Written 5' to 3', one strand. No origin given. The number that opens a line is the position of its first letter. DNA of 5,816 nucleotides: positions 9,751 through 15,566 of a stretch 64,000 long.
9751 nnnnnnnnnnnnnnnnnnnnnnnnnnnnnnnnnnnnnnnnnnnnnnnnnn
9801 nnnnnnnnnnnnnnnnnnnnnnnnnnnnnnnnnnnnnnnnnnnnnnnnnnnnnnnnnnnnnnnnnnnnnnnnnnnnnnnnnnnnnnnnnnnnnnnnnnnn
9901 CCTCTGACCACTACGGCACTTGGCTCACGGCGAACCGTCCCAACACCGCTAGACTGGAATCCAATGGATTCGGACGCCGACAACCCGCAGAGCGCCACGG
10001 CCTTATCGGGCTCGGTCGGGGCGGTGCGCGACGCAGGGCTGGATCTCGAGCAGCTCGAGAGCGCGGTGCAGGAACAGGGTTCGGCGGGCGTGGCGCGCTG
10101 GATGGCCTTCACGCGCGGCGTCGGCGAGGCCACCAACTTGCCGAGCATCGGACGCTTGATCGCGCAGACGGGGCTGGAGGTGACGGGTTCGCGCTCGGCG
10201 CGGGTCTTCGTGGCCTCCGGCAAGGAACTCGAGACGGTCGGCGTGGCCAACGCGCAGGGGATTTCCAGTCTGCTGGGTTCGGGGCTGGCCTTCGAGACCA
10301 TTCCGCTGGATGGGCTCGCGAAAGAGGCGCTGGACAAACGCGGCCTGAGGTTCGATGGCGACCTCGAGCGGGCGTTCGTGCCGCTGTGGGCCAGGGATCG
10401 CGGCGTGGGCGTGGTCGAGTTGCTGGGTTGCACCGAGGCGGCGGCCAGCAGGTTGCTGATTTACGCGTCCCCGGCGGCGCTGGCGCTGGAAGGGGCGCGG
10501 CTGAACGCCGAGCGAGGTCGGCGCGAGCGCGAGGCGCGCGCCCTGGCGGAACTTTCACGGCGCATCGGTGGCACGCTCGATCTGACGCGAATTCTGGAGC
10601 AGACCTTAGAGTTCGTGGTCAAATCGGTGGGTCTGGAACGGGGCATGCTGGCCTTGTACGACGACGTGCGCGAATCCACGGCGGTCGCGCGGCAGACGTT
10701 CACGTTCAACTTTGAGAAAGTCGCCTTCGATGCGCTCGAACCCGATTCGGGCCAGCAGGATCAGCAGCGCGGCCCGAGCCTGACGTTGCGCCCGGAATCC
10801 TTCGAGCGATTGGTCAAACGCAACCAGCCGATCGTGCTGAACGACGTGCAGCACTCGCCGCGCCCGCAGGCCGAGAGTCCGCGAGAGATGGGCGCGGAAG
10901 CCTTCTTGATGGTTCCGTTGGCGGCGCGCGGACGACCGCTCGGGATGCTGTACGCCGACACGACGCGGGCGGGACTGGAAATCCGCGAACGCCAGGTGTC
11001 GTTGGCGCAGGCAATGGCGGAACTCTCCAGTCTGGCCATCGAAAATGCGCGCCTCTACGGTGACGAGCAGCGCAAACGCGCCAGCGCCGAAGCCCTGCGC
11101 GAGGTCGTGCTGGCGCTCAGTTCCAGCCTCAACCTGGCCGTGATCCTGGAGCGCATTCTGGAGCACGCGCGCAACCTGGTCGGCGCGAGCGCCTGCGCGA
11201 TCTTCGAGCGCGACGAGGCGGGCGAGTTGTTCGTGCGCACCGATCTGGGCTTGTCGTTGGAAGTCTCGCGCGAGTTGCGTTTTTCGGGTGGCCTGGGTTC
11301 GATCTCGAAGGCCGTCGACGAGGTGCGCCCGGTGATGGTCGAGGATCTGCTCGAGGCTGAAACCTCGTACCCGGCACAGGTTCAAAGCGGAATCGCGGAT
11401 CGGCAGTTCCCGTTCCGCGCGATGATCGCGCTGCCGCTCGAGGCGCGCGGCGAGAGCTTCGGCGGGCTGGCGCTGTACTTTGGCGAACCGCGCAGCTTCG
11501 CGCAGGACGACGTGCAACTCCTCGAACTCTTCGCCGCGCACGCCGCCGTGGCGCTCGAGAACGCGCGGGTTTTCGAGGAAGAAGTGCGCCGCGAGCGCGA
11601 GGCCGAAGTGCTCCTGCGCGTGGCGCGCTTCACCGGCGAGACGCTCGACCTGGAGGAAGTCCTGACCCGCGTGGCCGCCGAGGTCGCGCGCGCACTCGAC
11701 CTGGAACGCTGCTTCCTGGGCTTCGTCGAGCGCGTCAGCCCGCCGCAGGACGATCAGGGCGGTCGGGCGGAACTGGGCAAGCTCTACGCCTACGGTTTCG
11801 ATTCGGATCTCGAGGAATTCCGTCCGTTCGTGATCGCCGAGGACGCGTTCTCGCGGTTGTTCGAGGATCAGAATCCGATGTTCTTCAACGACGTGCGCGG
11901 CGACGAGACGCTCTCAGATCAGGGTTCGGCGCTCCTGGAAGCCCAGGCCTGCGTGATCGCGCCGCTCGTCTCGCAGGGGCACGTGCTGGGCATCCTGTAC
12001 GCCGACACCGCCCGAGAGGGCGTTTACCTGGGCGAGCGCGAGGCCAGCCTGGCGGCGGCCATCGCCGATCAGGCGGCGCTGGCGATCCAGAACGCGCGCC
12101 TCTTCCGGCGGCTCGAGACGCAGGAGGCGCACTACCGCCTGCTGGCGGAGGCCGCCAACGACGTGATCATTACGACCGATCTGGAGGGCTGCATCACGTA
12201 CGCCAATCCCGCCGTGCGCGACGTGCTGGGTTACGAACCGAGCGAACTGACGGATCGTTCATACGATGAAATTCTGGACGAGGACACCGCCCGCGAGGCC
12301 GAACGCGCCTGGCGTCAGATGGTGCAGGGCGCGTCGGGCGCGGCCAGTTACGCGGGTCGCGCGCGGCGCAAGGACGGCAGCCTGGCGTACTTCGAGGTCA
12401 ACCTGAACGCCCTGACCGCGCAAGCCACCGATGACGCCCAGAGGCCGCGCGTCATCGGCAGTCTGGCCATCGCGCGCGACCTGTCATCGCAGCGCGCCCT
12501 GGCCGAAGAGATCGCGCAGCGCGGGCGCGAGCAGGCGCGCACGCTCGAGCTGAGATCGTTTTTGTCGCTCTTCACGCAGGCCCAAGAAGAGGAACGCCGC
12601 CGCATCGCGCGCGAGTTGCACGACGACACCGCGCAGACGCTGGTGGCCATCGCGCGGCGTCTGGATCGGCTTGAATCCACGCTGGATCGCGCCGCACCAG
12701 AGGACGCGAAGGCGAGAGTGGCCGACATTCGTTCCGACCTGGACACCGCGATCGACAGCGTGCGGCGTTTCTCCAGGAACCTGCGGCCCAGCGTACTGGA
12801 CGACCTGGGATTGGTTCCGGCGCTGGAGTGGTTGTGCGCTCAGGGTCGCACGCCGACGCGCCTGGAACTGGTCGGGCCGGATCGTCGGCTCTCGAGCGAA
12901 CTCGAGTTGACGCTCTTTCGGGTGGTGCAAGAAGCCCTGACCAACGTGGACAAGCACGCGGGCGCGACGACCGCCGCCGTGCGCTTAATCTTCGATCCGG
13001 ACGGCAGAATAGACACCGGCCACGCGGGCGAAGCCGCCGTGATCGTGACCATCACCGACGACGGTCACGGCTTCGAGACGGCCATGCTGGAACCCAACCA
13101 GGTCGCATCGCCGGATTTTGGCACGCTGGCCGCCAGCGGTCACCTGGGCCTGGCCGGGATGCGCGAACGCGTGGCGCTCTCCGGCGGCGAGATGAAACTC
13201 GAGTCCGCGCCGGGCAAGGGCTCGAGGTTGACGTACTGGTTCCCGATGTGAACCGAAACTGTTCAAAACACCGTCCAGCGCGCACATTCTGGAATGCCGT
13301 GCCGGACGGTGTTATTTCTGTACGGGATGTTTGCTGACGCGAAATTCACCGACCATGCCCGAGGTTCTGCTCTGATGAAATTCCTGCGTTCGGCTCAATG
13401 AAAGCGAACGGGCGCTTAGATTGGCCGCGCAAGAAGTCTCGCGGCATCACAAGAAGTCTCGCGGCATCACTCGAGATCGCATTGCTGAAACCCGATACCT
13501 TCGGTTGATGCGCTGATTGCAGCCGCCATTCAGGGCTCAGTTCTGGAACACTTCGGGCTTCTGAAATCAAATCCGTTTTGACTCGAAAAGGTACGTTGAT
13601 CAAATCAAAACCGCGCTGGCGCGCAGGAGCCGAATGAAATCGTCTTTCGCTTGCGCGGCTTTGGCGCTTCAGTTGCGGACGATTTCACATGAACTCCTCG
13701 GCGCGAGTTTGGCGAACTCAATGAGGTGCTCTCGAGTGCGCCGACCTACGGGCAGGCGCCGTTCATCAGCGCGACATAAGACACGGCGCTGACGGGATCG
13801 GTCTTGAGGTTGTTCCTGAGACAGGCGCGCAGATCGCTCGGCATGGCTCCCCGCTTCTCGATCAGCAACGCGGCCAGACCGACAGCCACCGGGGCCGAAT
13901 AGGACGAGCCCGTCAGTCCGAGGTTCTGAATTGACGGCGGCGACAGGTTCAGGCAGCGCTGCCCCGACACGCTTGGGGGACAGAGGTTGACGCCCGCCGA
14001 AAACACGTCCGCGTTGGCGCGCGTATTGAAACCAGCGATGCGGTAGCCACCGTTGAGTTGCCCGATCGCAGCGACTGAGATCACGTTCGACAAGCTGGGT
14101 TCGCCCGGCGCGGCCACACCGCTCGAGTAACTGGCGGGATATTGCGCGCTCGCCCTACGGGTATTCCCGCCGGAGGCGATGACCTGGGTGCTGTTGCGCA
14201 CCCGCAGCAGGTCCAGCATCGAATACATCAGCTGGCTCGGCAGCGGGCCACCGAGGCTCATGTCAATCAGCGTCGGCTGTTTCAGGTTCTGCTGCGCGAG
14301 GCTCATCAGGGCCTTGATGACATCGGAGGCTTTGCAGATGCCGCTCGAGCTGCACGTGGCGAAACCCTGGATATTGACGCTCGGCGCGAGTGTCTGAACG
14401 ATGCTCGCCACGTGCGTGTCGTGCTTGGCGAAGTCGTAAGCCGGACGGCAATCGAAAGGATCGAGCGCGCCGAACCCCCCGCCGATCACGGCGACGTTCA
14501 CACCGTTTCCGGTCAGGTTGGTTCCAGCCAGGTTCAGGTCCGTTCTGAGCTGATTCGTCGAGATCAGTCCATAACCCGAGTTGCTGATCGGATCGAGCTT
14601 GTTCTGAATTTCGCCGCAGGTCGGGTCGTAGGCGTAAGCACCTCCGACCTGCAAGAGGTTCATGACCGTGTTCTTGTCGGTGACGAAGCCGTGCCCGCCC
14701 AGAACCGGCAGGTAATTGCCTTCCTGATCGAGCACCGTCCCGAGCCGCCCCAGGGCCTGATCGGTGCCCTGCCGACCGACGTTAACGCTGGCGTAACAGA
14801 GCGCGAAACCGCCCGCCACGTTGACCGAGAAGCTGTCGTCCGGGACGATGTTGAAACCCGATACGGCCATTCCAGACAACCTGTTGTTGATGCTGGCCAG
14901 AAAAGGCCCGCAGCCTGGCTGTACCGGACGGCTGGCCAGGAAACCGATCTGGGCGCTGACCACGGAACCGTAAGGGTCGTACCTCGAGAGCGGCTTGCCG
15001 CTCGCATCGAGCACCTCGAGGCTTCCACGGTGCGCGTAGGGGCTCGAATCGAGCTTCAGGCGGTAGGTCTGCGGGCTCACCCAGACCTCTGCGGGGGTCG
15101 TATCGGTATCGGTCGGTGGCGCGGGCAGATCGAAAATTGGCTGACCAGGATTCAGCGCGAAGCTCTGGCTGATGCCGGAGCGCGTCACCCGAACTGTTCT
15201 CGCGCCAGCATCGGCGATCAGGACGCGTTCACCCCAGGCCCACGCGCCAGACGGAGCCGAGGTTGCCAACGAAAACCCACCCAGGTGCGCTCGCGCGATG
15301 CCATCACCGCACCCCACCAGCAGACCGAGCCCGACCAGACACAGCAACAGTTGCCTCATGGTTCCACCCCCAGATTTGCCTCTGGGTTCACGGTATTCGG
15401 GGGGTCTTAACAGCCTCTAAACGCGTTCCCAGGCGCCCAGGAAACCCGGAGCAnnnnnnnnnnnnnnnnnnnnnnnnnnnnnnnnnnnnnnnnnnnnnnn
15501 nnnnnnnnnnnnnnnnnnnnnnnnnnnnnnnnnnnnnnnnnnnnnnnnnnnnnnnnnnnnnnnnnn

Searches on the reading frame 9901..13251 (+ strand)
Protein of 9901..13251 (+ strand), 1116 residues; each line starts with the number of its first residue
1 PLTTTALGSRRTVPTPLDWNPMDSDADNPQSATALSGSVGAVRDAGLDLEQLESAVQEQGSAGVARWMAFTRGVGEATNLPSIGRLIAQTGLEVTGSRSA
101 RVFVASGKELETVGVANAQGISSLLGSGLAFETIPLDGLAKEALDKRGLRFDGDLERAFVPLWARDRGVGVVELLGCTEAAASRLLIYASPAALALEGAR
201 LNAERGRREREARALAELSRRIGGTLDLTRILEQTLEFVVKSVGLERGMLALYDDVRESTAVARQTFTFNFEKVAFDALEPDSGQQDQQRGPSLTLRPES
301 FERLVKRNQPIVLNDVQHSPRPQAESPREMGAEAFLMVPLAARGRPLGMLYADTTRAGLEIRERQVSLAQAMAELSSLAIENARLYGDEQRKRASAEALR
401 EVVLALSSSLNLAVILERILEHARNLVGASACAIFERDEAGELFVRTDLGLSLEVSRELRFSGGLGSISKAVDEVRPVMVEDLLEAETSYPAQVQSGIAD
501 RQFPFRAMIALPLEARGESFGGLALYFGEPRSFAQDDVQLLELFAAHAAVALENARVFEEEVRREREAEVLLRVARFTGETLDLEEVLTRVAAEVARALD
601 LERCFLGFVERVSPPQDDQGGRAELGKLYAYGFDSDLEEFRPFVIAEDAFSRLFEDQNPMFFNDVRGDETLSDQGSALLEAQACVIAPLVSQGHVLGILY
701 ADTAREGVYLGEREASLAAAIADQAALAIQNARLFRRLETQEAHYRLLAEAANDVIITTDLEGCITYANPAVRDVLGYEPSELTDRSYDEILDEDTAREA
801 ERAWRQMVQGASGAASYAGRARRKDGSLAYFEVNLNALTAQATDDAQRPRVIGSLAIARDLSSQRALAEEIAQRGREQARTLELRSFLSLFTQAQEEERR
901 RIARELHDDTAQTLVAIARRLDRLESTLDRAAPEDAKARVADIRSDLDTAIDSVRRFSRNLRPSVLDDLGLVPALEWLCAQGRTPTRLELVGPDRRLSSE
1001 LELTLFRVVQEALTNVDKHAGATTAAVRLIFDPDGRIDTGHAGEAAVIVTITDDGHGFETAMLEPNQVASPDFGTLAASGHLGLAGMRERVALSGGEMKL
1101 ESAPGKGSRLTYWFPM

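Call 38: search_protein_families(library=pfam, proteins=[window:9901-13251:+], max_evalue=0.001)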
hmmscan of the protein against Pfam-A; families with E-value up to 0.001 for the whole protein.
window:9901-13251:+ (1116 aa): 11 families
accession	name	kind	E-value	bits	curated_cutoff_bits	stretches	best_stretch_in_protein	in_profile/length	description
PF13185.12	GAF_2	-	3.1e-46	157.4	28.6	3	410-553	2-136/136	GAF domain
PF01590.32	GAF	-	8.5e-43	146.5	22.4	3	412-552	2-133/133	GAF domain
PF13492.12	GAF_3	-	1.5e-25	90.5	27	3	412-554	2-129/129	GAF domain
PF07730.19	HisKA_3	-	3.7e-15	56.7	24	1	898-966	1-68/68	Histidine kinase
PF02518.31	HATPase_c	-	4.2e-13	50.2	26.4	1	1002-1115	3-108/111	Histidine kinase-, DNA gyrase B-, and HSP90-like ATPase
PF08448.16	PAS_4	-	6.1e-11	43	23.1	1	750-865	2-109/110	PAS fold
PF00989.32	PAS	-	7.1e-11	42.6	22.6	1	743-839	1-97/113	PAS fold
PF13426.13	PAS_9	-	1.1e-09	38.9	27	1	754-844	2-89/103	PAS domain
PF13188.13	PAS_8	-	4.7e-07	29.9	21.8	1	744-800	2-55/65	PAS domain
PF08447.18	PAS_3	-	1.4e-06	28.9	25.6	1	766-837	2-74/89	PAS fold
PF11849.14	DUF3369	-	0.00016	22.5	27.2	1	459-560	73-167/168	Domain of unknown function (DUF3369)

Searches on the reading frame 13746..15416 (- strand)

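Call 38: search_protein_families(library=pfam, proteins=[window:13746-15416:-], max_evalue=0.001)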
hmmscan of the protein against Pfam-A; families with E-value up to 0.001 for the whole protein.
window:13746-15416:- (556 aa): 1 family
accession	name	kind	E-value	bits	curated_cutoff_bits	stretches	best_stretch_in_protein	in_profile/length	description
PF00082.27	Peptidase_S8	-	1.8e-12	47.6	21.8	1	325-537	49-273/288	Subtilase family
